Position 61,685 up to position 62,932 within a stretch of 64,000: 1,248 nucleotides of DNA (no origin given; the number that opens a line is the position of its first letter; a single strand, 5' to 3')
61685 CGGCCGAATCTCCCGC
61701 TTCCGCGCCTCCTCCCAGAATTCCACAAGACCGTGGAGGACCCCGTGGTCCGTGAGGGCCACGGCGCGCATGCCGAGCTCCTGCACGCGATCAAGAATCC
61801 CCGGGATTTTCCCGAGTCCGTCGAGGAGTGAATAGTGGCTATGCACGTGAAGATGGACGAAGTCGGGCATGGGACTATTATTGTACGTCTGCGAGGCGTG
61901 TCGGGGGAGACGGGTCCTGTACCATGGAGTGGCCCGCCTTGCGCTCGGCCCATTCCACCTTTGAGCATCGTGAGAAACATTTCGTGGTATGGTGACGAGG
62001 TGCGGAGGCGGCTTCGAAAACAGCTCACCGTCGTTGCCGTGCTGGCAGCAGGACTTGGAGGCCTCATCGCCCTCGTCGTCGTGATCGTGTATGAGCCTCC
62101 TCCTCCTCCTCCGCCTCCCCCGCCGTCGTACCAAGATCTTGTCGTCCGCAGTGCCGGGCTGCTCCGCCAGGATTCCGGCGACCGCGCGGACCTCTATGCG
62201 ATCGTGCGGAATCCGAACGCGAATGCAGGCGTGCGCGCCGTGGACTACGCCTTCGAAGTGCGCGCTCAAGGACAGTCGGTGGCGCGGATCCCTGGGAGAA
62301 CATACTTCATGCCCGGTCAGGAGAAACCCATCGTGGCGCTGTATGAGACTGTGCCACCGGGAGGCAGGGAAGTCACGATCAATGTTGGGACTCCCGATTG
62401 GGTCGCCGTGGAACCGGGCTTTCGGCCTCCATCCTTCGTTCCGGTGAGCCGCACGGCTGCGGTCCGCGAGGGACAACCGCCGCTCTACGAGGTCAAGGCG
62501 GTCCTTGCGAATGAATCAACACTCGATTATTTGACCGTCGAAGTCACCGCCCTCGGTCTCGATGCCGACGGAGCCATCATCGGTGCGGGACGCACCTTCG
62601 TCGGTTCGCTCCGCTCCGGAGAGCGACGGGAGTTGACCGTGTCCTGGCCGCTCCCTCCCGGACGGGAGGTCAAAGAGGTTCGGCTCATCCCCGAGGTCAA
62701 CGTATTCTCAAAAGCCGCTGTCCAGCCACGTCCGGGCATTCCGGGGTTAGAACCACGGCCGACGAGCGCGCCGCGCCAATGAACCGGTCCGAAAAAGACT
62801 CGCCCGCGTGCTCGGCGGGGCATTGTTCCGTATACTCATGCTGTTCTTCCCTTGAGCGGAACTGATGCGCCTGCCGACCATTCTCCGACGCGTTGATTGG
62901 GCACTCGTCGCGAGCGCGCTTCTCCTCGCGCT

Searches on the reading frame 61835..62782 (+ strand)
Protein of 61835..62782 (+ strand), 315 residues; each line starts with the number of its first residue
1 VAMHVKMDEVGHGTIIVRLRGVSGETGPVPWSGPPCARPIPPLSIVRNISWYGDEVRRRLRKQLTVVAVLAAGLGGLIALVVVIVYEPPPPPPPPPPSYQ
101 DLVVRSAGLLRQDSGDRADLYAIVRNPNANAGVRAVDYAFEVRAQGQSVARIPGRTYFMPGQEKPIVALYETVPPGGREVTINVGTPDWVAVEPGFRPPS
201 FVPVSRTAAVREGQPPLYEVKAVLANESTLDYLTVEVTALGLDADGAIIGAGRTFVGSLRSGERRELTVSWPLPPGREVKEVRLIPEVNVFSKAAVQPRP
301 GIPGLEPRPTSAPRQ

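Call 35: search_protein_families(library=pfam, proteins=[window:61835-62782:+], max_evalue=0.01)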
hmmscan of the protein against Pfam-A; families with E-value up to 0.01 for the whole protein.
window:61835-62782:+ (315 aa): 0 families

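Call 42: search_protein_families(library=ncbifam, proteins=[window:61835-62782:+], max_evalue=0.1)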
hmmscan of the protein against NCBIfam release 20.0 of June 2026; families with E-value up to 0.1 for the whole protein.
window:61835-62782:+ (315 aa): 1 family
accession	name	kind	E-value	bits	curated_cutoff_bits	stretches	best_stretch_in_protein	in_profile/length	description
NF038353.1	FxLYD_dom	domain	9.5e-05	22.2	23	1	219-275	5-61/71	FxLYD domain-containing protein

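Call 65: find_homologous_proteins(query=window:61970-62779:+, max_evalue=0.001)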
Query window:61970-62779:+ (270 aa): 25 proteins with E <= 0.001 among 8000 candidates.
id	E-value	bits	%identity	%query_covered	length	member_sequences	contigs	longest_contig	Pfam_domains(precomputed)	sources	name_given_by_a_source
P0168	2.2e-170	583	100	100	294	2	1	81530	-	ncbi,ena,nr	ncbi:MAG: Uncharacterized protein G01um101438_288 [Parcubacteria group bacterium Gr01-1014_38]|nr:MA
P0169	3.7e-136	471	81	99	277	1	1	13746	-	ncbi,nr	ncbi:MAG: hypothetical protein Q8R32_00815 [bacterium]|nr:hypothetical protein [bacterium]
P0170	9.2e-135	466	81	100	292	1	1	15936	-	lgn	-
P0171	1.0e-127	443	89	80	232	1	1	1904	-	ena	-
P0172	4.3e-114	399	70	99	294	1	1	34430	-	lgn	-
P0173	6.6e-111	388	71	96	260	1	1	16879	-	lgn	-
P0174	6.7e-107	375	67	96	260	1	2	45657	-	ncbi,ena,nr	ncbi:MAG: Uncharacterized protein G01um1014106_368 [Parcubacteria group bacterium Gr01-1014_106]|nr:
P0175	1.1e-96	341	62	94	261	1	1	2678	-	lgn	-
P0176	1.3e-92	328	62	96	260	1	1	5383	-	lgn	-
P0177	7.8e-92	326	62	96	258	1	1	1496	-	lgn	-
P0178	9.0e-91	322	60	96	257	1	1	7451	-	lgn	-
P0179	4.9e-89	316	61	92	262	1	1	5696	-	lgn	-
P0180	1.0e-87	312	63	91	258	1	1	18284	-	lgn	-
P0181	3.0e-87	310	59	92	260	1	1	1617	-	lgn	-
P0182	3.2e-87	310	60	92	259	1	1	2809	-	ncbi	-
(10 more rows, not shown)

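Call 90: predict_structure(alignment_id=A5)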
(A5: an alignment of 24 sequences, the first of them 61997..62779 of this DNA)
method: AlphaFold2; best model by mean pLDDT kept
length: 261 residues; sequences in the alignment: 24
mean_pLDDT: 89.7   pTM: 0.75
mean pLDDT of the five models: 89.7, 89.5, 88.6, 88.3, 87.4
residues with pLDDT >= 90: 184; 70-90: 58; 50-70: 6; < 50: 13
segments of 3 or more residues with pLDDT < 50: 249-261
pLDDT, mean of each block of 10 residues (from residue 1): 80 90 89 85 93 91 94 97 98 96 97 96 95 95 90 92 96 92 97 96 95 95 94 93 64 42 34
secondary structure, 60 per line:
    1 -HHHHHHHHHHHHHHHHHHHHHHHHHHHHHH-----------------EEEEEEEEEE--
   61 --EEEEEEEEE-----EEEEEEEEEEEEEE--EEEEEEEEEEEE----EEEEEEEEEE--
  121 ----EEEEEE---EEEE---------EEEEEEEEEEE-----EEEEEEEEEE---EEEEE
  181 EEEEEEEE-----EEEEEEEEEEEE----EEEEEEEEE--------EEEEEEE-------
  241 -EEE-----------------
elements in order: H2-31 E49-58 E63-71 E77-90 E93-104 E109-118 E125-130 E134-137 E147-157 E163-172 E176-188 E194-205 E210-218 E227-233 E242-244

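Call 92: fold_search(model_id=the predicted structure, library=pdb)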
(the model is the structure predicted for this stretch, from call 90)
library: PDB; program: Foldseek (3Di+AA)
matches with E <= 10: 1617; with E <= 0.001: 88
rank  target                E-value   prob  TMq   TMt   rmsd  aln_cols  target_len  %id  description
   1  1ex0_B                4.8e-06  1.00  0.25  0.10  20.5       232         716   12  HUMAN FACTOR XIII, MUTANT W279F ZYMOGEN (released 2003-12-23)
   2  1nug_B                7.6e-06  1.00  0.23  0.10  19.9       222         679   13  Role of Calcium Ions in the Activation and Activity of the Transglutaminase 3 Enzyme (2 calciums, 1 Mg, inactive form) (released 2003-04-22)
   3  1ggt_A                1.1e-05  1.00  0.24  0.10  19.2       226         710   12  THREE-DIMENSIONAL STRUCTURE OF A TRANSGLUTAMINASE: HUMAN BLOOD COAGULATION FACTOR XIII (released 1995-07-31)
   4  5mhl_B                1.1e-05  1.00  0.21  0.09  17.2       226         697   13  FXIIIa in complex with the inhibitor Mi0621 (released 2017-12-20)
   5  1f13_A                1.2e-05  1.00  0.20  0.08  19.2       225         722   12  RECOMBINANT HUMAN CELLULAR COAGULATION FACTOR XIII (released 1998-08-12)
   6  1evu_A                1.5e-05  1.00  0.23  0.09  20.0       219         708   13  HUMAN FACTOR XIII WITH CALCIUM BOUND IN THE ION SITE (released 2000-05-10)
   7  1fie_B                1.5e-05  1.00  0.21  0.09  19.1       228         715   13  RECOMBINANT HUMAN COAGULATION FACTOR XIII (released 1997-02-12)
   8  4kty_A                1.6e-05  1.00  0.21  0.09  16.1       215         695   14  Fibrin-stabilizing factor with a bound ligand (released 2013-12-04)
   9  8cmt_A                1.7e-05  1.00  0.23  0.09  24.7       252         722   12  Structure of the plasma coagulation Factor XIII A2B2 heterotetrameric complex. (released 2024-09-11)
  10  1ex0_A                1.7e-05  1.00  0.23  0.09  20.6       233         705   12  HUMAN FACTOR XIII, MUTANT W279F ZYMOGEN (released 2003-12-23)
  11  5mhm_A                1.7e-05  1.00  0.20  0.09  16.3       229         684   13  FXIIIa in complex with the inhibitor ZED1630 (released 2017-12-20)
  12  8oxv_A                1.7e-05  0.99  0.19  0.09  18.2       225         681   13  Transglutaminase 3 zymogen in complex with DH patient-derived Fab DH63-B02 (released 2023-10-18)
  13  1ggu_B                2.0e-05  1.00  0.20  0.09  19.4       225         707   12  HUMAN FACTOR XIII WITH CALCIUM BOUND IN THE ION SITE (released 1999-09-16)
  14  1l9m_B                2.1e-05  1.00  0.23  0.10  20.4       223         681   12  Three-dimensional structure of the human transglutaminase 3 enzyme: binding of calcium ions change structure for activ (released 2002-05-29)
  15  1f13_B                2.3e-05  1.00  0.21  0.09  19.5       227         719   12  RECOMBINANT HUMAN CELLULAR COAGULATION FACTOR XIII (released 1998-08-12)
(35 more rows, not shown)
